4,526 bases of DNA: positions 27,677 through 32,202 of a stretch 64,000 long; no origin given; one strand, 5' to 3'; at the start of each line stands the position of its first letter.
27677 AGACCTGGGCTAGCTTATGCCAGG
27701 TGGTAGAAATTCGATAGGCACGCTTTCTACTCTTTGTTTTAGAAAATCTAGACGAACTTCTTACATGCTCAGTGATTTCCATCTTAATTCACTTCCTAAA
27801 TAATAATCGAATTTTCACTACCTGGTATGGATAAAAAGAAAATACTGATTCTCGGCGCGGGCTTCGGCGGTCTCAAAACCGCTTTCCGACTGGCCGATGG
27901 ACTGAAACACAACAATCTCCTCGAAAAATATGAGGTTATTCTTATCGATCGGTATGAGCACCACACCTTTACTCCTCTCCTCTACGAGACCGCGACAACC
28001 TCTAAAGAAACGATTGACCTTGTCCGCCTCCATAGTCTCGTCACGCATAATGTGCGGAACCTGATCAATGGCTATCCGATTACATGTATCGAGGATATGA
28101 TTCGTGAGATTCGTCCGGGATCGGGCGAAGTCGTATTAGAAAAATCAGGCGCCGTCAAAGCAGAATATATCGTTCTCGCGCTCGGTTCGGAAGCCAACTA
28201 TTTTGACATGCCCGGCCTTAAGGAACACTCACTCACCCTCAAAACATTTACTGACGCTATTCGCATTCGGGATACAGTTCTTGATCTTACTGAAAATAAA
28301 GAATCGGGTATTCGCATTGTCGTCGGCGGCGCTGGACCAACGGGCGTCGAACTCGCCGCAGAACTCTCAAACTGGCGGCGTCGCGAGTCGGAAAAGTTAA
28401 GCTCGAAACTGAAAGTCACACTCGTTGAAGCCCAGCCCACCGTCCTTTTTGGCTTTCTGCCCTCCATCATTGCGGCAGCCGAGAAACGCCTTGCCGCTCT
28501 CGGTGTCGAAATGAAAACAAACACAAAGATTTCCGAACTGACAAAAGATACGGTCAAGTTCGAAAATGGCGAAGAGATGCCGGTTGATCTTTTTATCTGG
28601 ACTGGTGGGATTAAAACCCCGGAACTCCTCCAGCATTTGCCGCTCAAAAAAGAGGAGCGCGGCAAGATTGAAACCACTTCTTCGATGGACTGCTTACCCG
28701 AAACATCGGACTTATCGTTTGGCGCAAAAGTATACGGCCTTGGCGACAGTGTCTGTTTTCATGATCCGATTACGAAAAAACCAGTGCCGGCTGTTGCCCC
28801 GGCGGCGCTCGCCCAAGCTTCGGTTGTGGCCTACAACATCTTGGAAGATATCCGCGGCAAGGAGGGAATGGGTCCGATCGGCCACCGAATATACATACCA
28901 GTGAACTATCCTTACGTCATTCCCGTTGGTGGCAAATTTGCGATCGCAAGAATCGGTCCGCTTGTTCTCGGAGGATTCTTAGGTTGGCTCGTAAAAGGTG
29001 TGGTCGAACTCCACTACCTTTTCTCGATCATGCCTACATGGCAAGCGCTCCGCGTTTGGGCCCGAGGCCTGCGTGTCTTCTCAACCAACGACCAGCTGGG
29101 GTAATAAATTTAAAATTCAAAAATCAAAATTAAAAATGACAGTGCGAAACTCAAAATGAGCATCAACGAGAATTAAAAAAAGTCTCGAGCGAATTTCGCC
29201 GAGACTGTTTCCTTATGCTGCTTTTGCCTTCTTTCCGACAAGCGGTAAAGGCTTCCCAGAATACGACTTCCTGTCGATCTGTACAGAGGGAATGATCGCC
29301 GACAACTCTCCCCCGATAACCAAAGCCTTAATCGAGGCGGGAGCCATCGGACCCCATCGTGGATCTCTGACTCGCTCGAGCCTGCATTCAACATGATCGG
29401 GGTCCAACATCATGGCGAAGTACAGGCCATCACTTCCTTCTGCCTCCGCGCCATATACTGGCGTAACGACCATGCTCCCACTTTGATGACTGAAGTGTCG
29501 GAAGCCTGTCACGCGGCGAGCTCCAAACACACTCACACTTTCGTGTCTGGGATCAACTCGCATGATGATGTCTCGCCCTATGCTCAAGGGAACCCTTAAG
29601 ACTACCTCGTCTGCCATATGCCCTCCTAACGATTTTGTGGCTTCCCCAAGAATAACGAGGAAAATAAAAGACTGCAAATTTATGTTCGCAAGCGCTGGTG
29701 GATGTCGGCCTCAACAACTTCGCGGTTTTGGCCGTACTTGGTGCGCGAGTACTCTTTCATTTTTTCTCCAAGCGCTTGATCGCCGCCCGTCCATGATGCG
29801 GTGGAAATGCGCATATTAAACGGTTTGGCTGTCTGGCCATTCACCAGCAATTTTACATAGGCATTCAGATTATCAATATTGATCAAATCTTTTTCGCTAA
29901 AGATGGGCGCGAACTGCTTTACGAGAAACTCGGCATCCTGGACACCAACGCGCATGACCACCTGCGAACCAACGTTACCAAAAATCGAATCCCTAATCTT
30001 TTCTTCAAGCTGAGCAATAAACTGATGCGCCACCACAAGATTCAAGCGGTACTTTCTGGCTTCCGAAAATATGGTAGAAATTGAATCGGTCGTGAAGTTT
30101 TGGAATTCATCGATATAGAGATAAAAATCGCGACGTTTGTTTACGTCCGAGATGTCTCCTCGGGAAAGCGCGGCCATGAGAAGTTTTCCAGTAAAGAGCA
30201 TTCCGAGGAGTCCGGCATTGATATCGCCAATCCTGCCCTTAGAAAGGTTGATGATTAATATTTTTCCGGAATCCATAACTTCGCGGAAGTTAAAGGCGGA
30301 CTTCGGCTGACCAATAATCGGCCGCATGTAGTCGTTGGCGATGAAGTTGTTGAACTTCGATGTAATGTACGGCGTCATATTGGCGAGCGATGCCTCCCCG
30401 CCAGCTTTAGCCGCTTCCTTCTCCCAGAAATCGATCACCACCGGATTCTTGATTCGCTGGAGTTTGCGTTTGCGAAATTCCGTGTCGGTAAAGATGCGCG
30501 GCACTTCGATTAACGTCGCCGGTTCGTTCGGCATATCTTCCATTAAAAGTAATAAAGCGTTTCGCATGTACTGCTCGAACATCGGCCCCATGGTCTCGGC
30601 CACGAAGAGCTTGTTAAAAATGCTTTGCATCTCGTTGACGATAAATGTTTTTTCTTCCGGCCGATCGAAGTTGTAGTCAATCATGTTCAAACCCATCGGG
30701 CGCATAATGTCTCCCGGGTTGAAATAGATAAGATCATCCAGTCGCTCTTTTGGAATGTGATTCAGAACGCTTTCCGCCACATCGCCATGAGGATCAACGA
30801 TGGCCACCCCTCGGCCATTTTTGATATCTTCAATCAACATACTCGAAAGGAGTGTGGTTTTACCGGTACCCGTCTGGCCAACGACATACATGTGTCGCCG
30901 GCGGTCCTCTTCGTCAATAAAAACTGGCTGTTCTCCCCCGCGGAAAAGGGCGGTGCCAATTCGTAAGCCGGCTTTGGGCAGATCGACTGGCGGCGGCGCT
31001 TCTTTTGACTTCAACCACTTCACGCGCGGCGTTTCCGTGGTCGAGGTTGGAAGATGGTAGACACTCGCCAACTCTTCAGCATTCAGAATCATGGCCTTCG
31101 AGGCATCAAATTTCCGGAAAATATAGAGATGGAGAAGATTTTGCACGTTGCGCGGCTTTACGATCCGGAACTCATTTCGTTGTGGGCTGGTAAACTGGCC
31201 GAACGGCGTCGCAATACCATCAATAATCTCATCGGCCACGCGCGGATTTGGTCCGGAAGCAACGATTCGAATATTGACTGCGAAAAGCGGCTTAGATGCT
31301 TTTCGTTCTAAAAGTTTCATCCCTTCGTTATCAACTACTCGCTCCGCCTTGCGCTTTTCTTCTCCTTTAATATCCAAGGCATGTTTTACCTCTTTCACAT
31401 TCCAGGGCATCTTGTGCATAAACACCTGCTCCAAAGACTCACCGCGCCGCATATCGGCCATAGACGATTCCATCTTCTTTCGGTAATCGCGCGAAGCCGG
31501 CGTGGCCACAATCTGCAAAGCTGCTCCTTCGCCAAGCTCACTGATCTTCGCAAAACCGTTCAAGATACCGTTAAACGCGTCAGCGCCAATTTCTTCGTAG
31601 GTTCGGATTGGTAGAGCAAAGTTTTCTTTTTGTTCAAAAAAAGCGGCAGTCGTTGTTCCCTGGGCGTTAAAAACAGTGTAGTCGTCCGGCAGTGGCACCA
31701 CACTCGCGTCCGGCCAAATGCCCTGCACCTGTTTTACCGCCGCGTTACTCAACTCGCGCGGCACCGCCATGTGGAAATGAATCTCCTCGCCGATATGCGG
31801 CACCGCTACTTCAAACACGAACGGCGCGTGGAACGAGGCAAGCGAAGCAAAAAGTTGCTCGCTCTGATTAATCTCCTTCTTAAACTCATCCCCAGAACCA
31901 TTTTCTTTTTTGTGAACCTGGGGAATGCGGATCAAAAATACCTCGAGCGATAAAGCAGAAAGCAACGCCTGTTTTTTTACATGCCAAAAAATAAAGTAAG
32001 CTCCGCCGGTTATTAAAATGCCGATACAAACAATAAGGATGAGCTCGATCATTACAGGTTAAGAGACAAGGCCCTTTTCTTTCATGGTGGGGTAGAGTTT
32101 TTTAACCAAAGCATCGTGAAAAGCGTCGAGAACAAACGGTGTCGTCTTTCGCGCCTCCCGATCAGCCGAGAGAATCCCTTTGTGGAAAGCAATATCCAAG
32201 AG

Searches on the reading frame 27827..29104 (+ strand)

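Call 58: search_protein_families(library=pfam, proteins=[window:27827-29104:+], max_evalue=0.001)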
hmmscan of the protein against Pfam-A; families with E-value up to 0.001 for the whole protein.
window:27827-29104:+ (425 aa): 5 families
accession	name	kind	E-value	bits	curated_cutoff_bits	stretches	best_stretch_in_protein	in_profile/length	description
PF07992.20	Pyr_redox_2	-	1.6e-40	139.8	26.1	1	5-331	2-291/291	Pyridine nucleotide-disulphide oxidoreductase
PF00070.33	Pyr_redox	-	2.5e-10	41.1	22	1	163-244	1-72/82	Pyridine nucleotide-disulphide oxidoreductase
PF01266.30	DAO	-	3.3e-06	27.3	27.9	0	5-43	1-31/353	FAD dependent oxidoreductase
PF13454.12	NAD_binding_9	-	4.5e-05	23.9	21.8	0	8-45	2-35/155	FAD-NAD(P)-binding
PF13450.12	NAD_binding_8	-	0.00075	20.2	21.9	0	8-42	1-27/68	NAD(P)-binding Rossmann-like domain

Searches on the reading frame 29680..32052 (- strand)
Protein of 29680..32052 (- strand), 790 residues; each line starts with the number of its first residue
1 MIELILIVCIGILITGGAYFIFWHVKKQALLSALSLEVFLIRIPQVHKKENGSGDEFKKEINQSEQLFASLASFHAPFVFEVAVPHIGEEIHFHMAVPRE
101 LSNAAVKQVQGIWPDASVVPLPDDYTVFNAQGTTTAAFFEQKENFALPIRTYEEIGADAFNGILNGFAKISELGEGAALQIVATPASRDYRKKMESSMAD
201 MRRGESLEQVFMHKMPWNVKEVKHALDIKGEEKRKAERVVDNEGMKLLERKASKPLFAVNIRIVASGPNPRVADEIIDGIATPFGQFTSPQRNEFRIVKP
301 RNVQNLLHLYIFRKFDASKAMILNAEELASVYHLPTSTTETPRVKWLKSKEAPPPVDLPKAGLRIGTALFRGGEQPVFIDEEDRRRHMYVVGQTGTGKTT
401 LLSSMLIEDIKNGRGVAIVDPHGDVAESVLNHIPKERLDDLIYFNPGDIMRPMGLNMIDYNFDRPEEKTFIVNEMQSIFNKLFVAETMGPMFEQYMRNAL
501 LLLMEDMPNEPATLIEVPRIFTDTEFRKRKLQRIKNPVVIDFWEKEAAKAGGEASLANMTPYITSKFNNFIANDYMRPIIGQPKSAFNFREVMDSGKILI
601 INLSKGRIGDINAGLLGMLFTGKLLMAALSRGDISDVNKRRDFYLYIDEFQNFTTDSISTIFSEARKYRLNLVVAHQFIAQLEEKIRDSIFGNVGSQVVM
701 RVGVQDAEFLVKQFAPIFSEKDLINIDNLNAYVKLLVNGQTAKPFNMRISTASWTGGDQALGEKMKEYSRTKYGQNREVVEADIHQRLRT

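Call 58: search_protein_families(library=pfam, proteins=[window:29680-32052:-], max_evalue=0.001)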
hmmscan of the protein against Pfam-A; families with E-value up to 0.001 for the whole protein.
window:29680-32052:- (790 aa): 5 families
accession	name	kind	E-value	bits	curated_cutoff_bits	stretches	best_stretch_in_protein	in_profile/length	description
PF01935.23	DUF87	-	3.8e-09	37.4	23.2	1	364-424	2-63/220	Helicase HerA, central domain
PF10412.15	TrwB_AAD_bind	-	1.1e-08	34.8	20.5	1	382-428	12-58/387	Type IV secretion-system coupling protein DNA-binding domain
PF12696.13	TraG-D_C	-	1.1e-06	29.1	22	1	643-710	2-72/126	TraM recognition site of TraD and TraG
PF02534.20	T4SS-DNA_transf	-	2.2e-05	23.9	20.1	1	370-685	39-347/468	Type IV secretory system Conjugative DNA transfer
PF13401.12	AAA_22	-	0.00012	22.9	27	0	384-436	4-57/130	AAA domain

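Call 74: search_protein_families(library=phrogs, proteins=[window:29680-32052:-], max_evalue=0.001)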
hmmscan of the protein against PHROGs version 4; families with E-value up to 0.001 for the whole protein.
window:29680-32052:- (790 aa): 4 families
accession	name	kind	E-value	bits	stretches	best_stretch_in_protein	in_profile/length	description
phrog_5156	-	unknown function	8.8e-79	266.5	1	78-787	79-807/824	-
phrog_7035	-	unknown function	2.3e-15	57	2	593-749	445-605/969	-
phrog_2666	-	head and packaging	5.6e-09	36.2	1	381-435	317-372/555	terminase large subunit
phrog_50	-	DNA, RNA and nucleotide metabolism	9.1e-05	22.7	1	379-419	364-403/570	DnaC-like helicase loader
